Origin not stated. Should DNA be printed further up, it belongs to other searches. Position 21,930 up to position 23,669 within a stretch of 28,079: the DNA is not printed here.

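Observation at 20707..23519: Thumbless family-A DNA polymerase domain protein encoded directly upstream of cas1-cas2 and the CRISPR leader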

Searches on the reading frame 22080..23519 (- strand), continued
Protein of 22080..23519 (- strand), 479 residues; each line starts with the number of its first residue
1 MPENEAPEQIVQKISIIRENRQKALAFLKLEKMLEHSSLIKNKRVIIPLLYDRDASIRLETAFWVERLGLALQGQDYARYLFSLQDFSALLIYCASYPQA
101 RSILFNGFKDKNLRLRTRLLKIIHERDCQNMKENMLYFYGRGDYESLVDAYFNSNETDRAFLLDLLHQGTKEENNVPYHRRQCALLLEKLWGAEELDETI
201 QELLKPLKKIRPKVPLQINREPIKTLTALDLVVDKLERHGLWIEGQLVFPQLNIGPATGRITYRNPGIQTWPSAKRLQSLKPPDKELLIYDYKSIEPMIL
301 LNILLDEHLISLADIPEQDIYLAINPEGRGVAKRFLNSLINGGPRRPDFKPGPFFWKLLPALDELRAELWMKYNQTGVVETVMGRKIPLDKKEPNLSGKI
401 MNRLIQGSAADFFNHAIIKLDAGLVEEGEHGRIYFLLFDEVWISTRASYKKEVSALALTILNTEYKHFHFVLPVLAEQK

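Call 41: find_encoding_contigs(protein=P0010, flank=8000, max_places=1)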
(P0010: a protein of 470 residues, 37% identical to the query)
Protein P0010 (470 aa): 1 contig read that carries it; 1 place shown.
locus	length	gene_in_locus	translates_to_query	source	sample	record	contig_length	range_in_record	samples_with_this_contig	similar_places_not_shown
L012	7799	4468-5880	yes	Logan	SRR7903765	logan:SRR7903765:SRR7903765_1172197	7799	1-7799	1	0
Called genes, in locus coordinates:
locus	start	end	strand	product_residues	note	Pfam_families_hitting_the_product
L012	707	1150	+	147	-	-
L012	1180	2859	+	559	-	-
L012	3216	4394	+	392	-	PF12569:NatA_aux_su (weak), PF13424:TPR_12 (weak), PF12895:ANAPC3 (weak), PF00515:TPR_1 (weak), PF07719:TPR_2, PF13181:TPR_8 (weak), PF09976:TPR_21 (weak), PF13432:TPR_16 (weak), +15 more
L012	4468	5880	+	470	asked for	PF00476:DNA_pol_A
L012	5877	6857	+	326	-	PF01867:Cas_Cas1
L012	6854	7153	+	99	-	PF09827:CRISPR_Cas2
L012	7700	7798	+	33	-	?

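Call 42: find_encoding_contigs(protein=P0013, flank=8000, max_places=1)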
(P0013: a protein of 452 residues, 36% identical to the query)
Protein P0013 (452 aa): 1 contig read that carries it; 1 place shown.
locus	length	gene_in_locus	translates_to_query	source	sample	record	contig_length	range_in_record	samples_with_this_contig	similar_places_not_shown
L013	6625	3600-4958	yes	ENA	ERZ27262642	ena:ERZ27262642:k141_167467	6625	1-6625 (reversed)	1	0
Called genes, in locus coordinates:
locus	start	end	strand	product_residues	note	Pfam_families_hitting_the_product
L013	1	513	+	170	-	?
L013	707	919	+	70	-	-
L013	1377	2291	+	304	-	PF12705:PDDEXK_1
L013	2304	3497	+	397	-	PF12895:ANAPC3 (faint), PF13431:TPR_17 (faint), PF13424:TPR_12, PF14938:SNAP (weak), PF13176:TPR_7 (weak), PF13414:TPR_11 (weak), PF14559:TPR_19 (weak), PF17874:TPR_MalT, +14 more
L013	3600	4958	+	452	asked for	PF00476:DNA_pol_A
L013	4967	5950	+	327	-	PF01867:Cas_Cas1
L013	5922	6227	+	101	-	PF09827:CRISPR_Cas2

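Call 43: find_encoding_contigs(protein=P0003, flank=8000, max_places=1)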
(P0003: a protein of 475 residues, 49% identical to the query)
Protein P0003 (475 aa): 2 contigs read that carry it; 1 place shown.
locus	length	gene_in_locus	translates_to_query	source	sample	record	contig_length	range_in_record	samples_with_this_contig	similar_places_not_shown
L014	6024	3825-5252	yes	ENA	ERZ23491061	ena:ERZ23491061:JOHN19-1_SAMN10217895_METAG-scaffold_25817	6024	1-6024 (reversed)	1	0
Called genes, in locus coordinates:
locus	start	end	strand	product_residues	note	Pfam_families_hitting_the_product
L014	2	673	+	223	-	?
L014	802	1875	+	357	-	PF09623:Cas_NE0113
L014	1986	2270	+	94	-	-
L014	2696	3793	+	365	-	PF13176:TPR_7 (faint), PF13432:TPR_16 (weak), PF12895:ANAPC3, PF00515:TPR_1 (weak), PF09976:TPR_21 (weak), PF07719:TPR_2 (weak), PF14559:TPR_19 (weak), PF13424:TPR_12 (weak), +13 more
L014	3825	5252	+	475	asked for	PF00476:DNA_pol_A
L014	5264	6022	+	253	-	?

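Call 44: predict_structure(alignment_id=A1)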
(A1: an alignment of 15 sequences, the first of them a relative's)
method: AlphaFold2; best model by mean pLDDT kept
length: 479 residues; sequences in the alignment: 15
mean_pLDDT: 88.7   pTM: 0.54
mean pLDDT of the five models: 88.7, 88.1, 86.7, 86.1, 85.2
residues with pLDDT >= 90: 310; 70-90: 139; 50-70: 12; < 50: 18
segments of 3 or more residues with pLDDT < 50: 208-223
pLDDT, mean of each block of 10 residues (from residue 1): 72 88 89 80 91 91 92 96 94 94 95 88 91 96 93 94 95 88 91 76 68 43 70 91 88 87 82 91 92 94 92 89 94 94 91 93 92 90 91 90 95 96 83 92 94 95 94 94
secondary structure, 60 per line:
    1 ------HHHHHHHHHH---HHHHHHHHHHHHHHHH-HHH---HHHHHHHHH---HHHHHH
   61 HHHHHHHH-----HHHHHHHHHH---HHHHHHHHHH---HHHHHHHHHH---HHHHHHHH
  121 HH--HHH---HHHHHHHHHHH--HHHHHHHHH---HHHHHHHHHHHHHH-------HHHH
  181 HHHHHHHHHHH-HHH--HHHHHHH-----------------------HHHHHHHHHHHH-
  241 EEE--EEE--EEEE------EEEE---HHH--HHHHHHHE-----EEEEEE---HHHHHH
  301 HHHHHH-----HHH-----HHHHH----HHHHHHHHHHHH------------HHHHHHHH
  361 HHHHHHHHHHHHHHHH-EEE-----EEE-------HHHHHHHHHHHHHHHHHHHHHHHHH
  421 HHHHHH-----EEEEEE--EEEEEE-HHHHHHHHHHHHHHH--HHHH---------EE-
elements in order: H7-16 H20-35 H43-51 H55-68 H74-83 H87-96 H100-109 H113-122 H131-141 H144-152 H156-169 H177-191 H198-204 H228-239 E241-243 E246-248 E251-254 E261-264 H273-279 E286-291 H295-306 H320-324 H329-340 H353-376 E378-380 E386-388 H396-426 E432-437 E440-445 H447-461 H464-467

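Call 46: search_protein_representatives(alignment_id=A1)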
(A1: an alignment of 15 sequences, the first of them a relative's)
Query: 15 sequences, 477 profile positions. Proteins with E-value up to 0.001 (for the whole library): 9918; up to 1e-10: 676; up to 1e-30: 49. The best 150 are listed.
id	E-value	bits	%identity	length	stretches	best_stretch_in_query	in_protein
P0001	2.2e-198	676.1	-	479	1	2-473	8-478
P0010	4.9e-194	661.7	-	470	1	1-475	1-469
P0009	2.7e-189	646.1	-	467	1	9-475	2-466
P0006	6.7e-188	641.5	-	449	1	20-474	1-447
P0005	2.2e-185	633.2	-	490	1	2-476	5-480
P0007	6.6e-184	628.3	-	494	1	2-475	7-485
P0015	7.9e-178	608.3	-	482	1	1-475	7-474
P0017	1.1e-176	604.5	-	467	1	22-474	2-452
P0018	2.8e-167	573.5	-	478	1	2-474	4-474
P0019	1.1e-166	571.5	-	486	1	1-474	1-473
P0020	1.6e-163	561.1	-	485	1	1-474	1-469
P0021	4.5e-160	549.7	-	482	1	2-474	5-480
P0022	8.0e-158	542.3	-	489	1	2-474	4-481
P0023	2.0e-156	537.7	-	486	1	3-474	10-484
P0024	9.5e-156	535.5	-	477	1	2-472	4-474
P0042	1.1e-59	218.6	-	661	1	220-471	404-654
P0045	9.2e-59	215.6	-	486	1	218-473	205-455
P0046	1.2e-58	215.2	-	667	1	214-469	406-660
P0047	3.5e-57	210.4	-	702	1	201-472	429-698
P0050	2.7e-56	207.5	-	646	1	224-471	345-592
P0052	5.4e-54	199.9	-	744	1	220-474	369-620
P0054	3.7e-53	197.2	-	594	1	222-472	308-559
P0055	6.8e-52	193.0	-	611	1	222-472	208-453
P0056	2.7e-49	184.4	-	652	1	219-473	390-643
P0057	6.7e-44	166.6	-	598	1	212-473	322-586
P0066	1.3e-20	89.8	-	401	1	235-472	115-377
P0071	1.7e-19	86.2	-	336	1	246-473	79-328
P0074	1.1e-18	83.5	-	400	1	224-464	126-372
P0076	2.2e-18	82.5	-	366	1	239-474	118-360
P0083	3.5e-17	78.5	-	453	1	249-474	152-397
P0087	2.9e-16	75.5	-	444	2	246-473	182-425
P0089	4.5e-16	74.9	-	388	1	250-472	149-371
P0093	8.2e-16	74.0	-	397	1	221-473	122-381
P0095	1.2e-15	73.4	-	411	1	218-464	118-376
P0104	2.9e-15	72.2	-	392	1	221-456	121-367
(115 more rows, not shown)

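Call 48: search_protein_families(library=pfam, proteins=[P0042, P0046, P0047, P0050, P0052, P0054, P0055, P0056, P0057, P0045], max_evalue=0.01)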
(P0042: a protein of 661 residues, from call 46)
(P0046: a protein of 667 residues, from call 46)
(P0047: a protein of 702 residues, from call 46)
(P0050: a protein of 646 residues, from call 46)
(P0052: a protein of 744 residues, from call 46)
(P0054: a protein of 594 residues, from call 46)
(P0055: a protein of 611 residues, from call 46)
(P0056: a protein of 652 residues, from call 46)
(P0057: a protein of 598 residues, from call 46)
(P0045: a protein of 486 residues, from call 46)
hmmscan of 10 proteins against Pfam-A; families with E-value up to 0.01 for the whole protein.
P0042 (661 aa): 3 families
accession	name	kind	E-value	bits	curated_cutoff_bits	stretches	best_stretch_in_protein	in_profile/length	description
PF00476.26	DNA_pol_A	-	3.1e-22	79.5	34.3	2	540-655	251-372/381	DNA polymerase family A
PF01807.25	Zn_ribbon_DnaG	-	1.7e-10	41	24.9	1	44-94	33-85/98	CHC2 zinc finger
PF13155.12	Toprim_2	-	0.0075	17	22.1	0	310-361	32-87/88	Toprim-like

P0046 (667 aa): 3 families
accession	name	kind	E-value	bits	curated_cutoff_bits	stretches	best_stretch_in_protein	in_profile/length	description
PF00476.26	DNA_pol_A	-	6.5e-20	71.8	34.3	2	551-651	253-361/381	DNA polymerase family A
PF01807.25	Zn_ribbon_DnaG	-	1.5e-15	57.2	24.9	1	22-102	8-86/98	CHC2 zinc finger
PF13155.12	Toprim_2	-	5.9e-05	23.8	22.1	1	253-319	1-66/88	Toprim-like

P0047 (702 aa): 3 families
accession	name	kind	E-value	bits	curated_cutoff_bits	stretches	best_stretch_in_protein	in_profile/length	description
PF00476.26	DNA_pol_A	-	2.3e-18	66.8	34.3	2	588-698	256-372/381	DNA polymerase family A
PF01807.25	Zn_ribbon_DnaG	-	6.6e-10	39.1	24.9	1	20-94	13-86/98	CHC2 zinc finger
PF13155.12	Toprim_2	-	0.0031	18.3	22.1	1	274-357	2-87/88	Toprim-like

P0050 (646 aa): 4 families
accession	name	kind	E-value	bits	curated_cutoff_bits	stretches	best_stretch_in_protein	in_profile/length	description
PF00476.26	DNA_pol_A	-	9.8e-23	81.1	34.3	2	481-593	254-374/381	DNA polymerase family A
PF01807.25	Zn_ribbon_DnaG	-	7.4e-14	51.8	24.9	1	46-99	33-86/98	CHC2 zinc finger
PF13155.12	Toprim_2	-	0.00083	20.1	22.1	1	246-308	1-62/88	Toprim-like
PF01751.28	Toprim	-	0.0031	18.1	23.1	1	245-307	2-75/96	Toprim domain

P0052 (744 aa): 4 families
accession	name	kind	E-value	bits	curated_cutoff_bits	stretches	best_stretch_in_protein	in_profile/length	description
PF01807.25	Zn_ribbon_DnaG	-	1.4e-16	60.5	24.9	1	48-112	28-91/98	CHC2 zinc finger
PF00476.26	DNA_pol_A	-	1.6e-16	60.7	34.3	2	507-616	253-370/381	DNA polymerase family A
PF13155.12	Toprim_2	-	1.1e-05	26.2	22.1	1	255-335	1-85/88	Toprim-like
PF01751.28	Toprim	-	0.0093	16.6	23.1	0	254-316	2-74/96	Toprim domain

P0054 (594 aa): 2 families
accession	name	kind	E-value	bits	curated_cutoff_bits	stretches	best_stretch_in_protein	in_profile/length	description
PF00476.26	DNA_pol_A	-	2e-20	73.5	34.3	1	444-556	251-373/381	DNA polymerase family A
PF13155.12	Toprim_2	-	0.00058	20.6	22.1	1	212-291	2-86/88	Toprim-like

P0055 (611 aa): 2 families
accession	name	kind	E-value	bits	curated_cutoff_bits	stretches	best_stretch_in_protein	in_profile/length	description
PF00476.26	DNA_pol_A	-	1.5e-19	70.7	34.3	2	339-452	249-373/381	DNA polymerase family A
PF13155.12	Toprim_2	-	0.00018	22.3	22.1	1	109-191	1-86/88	Toprim-like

P0056 (652 aa): 6 families
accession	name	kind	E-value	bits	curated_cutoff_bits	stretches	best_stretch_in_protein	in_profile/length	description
PF00476.26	DNA_pol_A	-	6.2e-23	81.8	34.3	2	532-639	256-369/381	DNA polymerase family A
PF01807.25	Zn_ribbon_DnaG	-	1.8e-12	47.4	24.9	1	37-97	26-85/98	CHC2 zinc finger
PF13155.12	Toprim_2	-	0.00013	22.7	22.1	1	247-308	1-61/88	Toprim-like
PF13662.12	Toprim_4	-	0.00039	21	25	1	245-308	2-69/85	Toprim domain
PF01751.28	Toprim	-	0.0021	18.7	23.1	1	245-310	1-77/96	Toprim domain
PF13362.12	Toprim_3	-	0.0033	18.3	27.2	1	246-310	2-64/95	Toprim domain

P0057 (598 aa): 6 families
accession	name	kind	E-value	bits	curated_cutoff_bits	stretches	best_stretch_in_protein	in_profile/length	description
PF00476.26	DNA_pol_A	-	2.8e-18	66.5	34.3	1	470-587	249-376/381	DNA polymerase family A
PF13362.12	Toprim_3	-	9.9e-07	29.6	27.2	1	214-302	2-93/95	Toprim domain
PF01807.25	Zn_ribbon_DnaG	-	9.9e-05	22.5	24.9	1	17-55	27-64/98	CHC2 zinc finger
PF13155.12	Toprim_2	-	0.00013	22.7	22.1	1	215-262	1-54/88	Toprim-like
PF13662.12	Toprim_4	-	0.0002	22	25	1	212-262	1-62/85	Toprim domain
PF08275.17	DNAG_N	-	0.00099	19.6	26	0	117-142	16-40/128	DNA primase catalytic core, N-terminal domain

P0045 (486 aa): 4 families
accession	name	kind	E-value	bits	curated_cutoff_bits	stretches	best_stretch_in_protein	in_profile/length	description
PF00476.26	DNA_pol_A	-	3.2e-23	82.7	34.3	2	341-454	250-374/381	DNA polymerase family A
PF13155.12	Toprim_2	-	0.00011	22.9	22.1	1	114-174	1-60/88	Toprim-like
PF01751.28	Toprim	-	0.0062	17.1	23.1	0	113-174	2-74/96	Toprim domain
PF13662.12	Toprim_4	-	0.0082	16.8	25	0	113-174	3-68/85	Toprim domain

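Call 52: search_dna_similar(query=P0046, collection=phages, mode=protein, max_evalue=0.001, max_rows=15)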
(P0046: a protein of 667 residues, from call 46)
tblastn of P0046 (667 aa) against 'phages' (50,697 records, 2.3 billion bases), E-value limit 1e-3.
Records with a match: 714; places in all: 715; records where one place covers at least 80% of the query: 0.
Best place of each record, by identity: <60% 714.
By first word of the organism name: Mycobacterium 479; Streptomyces 87; Bacteriophage 54; Porphyromonas 18; Helicobacter 16; Gordonia 14; Listeria 7; Leptospira 4; Klebsiella 4; Synechococcus 3; and 15 more.
By host as written in the record: Mycobacterium smegmatis mc2 155 350; Mycobacterium smegmatis mc#155 75; - 39; Streptomyces griseus ATCC 10137 35; Streptomyces lividans JI 1326 18; Mycobacterium smegmatis mc2155 14; Helicobacter pylori 11; Mycobacterium sp. 8; and 78 more.
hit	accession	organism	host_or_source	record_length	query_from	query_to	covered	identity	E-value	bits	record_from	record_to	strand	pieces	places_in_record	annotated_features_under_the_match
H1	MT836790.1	Bacteriophage sp.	human fecal samples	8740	14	311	45%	26.5%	1e-11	74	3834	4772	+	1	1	record has no annotation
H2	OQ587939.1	Synechococcus phage S-CRES1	Synechococcus sp.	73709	22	313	44%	25.4%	2e-9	67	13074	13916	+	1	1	DNA primase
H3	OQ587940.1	Synechococcus phage S-CRES2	Synechococcus sp.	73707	22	313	44%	25.4%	2e-9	67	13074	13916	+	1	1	DNA primase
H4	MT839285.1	Bacteriophage sp.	human fecal samples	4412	52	311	39%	28.4%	3e-9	67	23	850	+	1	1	record has no annotation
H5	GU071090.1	Cyanophage PSS2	-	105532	25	311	43%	25.5%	1e-6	58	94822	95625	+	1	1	predicted protein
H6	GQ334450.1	Cyanophage PSS2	Prochlorococcus MIT9313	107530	25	311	43%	25.5%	1e-6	58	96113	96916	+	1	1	DNA primase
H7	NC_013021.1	Cyanophage PSS2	Prochlorococcus marinus str. MIT 9313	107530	25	311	43%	25.5%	1e-6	58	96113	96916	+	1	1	DNA primase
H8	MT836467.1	Bacteriophage sp.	human fecal samples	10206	442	651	31%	30.2%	5e-6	56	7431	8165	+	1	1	record has no annotation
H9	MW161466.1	Cutibacterium phage PAVL33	Cutibacterium acnes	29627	52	310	33%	28.4%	1e-7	81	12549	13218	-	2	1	DNA primase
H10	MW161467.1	Cutibacterium phage PAVL34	Cutibacterium acnes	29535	52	310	33%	28.4%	1e-7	81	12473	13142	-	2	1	DNA primase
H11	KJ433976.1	Mycobacterium phage Julie1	-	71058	435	633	30%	31.2%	3e-4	50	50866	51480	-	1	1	DNA polymerase I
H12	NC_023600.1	Mycobacterium phage Julie1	-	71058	435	633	30%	31.2%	3e-4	50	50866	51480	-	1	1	DNA polymerase I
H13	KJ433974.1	Mycobacterium phage Hosp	-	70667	435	633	30%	31.2%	5e-4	49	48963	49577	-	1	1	DNA polymerase I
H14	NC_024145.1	Mycobacterium phage Hosp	-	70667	435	633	30%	31.2%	5e-4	49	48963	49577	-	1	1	DNA polymerase I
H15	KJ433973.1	Mycobacterium phage 39HC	-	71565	435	633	30%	31.2%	5e-4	49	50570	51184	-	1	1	DNA polymerase I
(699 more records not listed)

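Call 53: search_dna_similar(query=P0046, collection=plasmids, mode=protein, max_evalue=0.001, max_rows=15)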
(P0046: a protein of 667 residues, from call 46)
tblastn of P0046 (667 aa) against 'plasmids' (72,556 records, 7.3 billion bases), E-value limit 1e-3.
Records with a match: 164; places in all: 188; records where one place covers at least 80% of the query: 0.
Best place of each record, by identity: <60% 164.
By first word of the organism name: Pseudomonas 28; Leptospira 12; Xanthomonas 11; Ralstonia 9; Brachyspira 9; Burkholderia 6; Sphingobium 5; Rhodococcus 4; Sinorhizobium 4; Paraburkholderia 3; and 55 more.
By predicted mobility (MOB-suite, as given by PLSDB): non-mobilizable 102; conjugative 31; mobilizable 31.
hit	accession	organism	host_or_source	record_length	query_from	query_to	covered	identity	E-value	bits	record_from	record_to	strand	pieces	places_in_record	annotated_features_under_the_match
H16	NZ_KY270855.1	Pseudomonas putida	Homo sapiens,endobronchial brushing ...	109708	15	311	45%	27.0%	1e-9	70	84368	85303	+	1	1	dnaG: DNA primase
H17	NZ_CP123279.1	Myxococcus sp. MxC21-1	bacteria,soil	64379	27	326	45%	26.4%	2e-5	56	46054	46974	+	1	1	dnaG: DNA primase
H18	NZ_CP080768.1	Cupriavidus pinatubonensis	genomic assembly,soil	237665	23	312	43%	26.0%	2e-8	66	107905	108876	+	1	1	dnaG: DNA primase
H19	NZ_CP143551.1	Burkholderia multivorans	Homo sapiens,bronchoalveolar lavage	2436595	27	293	40%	28.0%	5e-11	74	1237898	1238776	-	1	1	none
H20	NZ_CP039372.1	Pseudomonas putida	Pyrus communis 'Williams',pear ...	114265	15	280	40%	27.8%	7e-10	71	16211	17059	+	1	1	dnaG: DNA primase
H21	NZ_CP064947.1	Pseudomonas fulva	Homo sapiens,pleural fluid,pleural ...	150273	15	280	40%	27.8%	7e-10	71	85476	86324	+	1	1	dnaG: DNA primase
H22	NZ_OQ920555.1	Pseudomonas putida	-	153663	15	280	40%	27.8%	7e-10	71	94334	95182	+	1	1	dnaG: DNA primase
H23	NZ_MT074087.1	Pseudomonas putida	-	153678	15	280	40%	27.8%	7e-10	71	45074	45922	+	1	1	dnaG: DNA primase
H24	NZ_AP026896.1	Aeromonas caviae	Microbe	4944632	25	281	39%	28.7%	3e-9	68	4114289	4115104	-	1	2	none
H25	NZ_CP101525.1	Burkholderia arboris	mixed culture,soil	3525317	27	293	40%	27.5%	1e-11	76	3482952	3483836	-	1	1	none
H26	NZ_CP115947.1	Ralstonia solanacearum MolK2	Musa sp.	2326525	27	293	40%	27.4%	6e-11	74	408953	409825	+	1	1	record has no annotation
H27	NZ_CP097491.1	Pseudomonas sp. BYT-5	wastewater treatment tank,soil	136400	15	280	40%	27.5%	2e-9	69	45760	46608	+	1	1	dnaG: DNA primase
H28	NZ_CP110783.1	Pseudomonas putida DOT-T1E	pure cell culture,environment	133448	15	280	40%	27.5%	3e-9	68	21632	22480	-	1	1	dnaG: DNA primase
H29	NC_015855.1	Pseudomonas putida DOT-T1E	-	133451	15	280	40%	27.5%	3e-9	68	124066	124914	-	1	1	dnaG: DNA primase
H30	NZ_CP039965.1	Pseudorhodobacter turbinis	single bacterial isolate,Turban shell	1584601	45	311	40%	27.2%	9e-7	60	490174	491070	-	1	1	record has no annotation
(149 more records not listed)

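Call 55: find_related_loci(query=A2, collection=genome_contigs, flank=10000)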
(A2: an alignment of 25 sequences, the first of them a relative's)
Query A2 (667 aa) in genome_contigs; peptide patterns used: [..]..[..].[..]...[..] (x = any residue, [..] = any of these).
40 stretches matched a pattern; 13 encode a relative of the query (tblastn E <= 1e-3); 13 distinct loci.
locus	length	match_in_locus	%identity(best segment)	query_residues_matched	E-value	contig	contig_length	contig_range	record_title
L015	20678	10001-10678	46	405-632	9e-47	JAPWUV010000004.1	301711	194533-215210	MAG: bacterium isolate RSWS12 scaffold_4_c1, whole genome shotgun sequence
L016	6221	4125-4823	44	407-641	2e-44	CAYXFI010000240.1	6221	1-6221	MAG TPA_asm: uncultured Cytophagia bacterium isolate SRP338002_co1_109 genome assembly, contig: NODE_11630_length_6221_c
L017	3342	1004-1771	35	415-661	4e-38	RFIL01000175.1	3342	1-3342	MAG: Calditrichaeota bacterium isolate J075 k99_195406, whole genome shotgun sequence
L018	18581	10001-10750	38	391-632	2e-35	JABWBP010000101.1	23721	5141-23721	MAG: Calditrichaceae bacterium isolate MAG_33 scaffold_4776, whole genome shotgun sequence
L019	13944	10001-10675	37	413-632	3e-35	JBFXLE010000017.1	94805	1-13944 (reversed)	MAG: Calditrichaceae bacterium isolate CA_2019_TPIn_91 NODE_818_length_94805_cov_20.248453_TPIn, whole genome shotgun se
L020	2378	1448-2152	36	402-631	4e-35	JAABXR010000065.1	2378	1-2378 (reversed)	MAG: Phycisphaerae bacterium isolate CS2-K091 K_merged_R1_(paired)_contig_150424, whole genome shotgun sequence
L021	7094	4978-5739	34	415-667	9e-35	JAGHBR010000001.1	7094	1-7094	MAG: Caldisericaceae bacterium isolate AUK261 PB_MBMC_215_c_000000000116, whole genome shotgun sequence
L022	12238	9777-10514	33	412-660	2e-32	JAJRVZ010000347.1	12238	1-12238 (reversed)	MAG: Calditrichota bacterium isolate Dive96_bin2.107 k141_4774624, whole genome shotgun sequence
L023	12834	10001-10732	35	418-661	2e-31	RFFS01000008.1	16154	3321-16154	MAG: Calditrichaeota bacterium isolate J004 k99_44724, whole genome shotgun sequence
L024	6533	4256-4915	35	415-634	2e-31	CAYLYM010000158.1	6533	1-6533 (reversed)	MAG TPA_asm: uncultured Calditrichaceae bacterium isolate binchicken_co19_583 genome assembly, contig: NODE_20767_length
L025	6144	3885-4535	36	415-631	3e-31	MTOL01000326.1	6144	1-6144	MAG: Deferribacteres bacterium JdFR-76 JGI24019J35510_1002479, whole genome shotgun sequence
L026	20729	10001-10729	30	407-652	1e-22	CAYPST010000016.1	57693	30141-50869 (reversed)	MAG TPA_asm: uncultured bacterium isolate SRP141376_co1_385 genome assembly, contig: NODE_1401_length_57693_cov_5.563812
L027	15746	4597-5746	58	15-412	4e-80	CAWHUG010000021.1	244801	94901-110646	MAG: uncultured Isosphaeraceae bacterium isolate MFD05705.bin.2.126 genome assembly, contig: contig_57763, whole genome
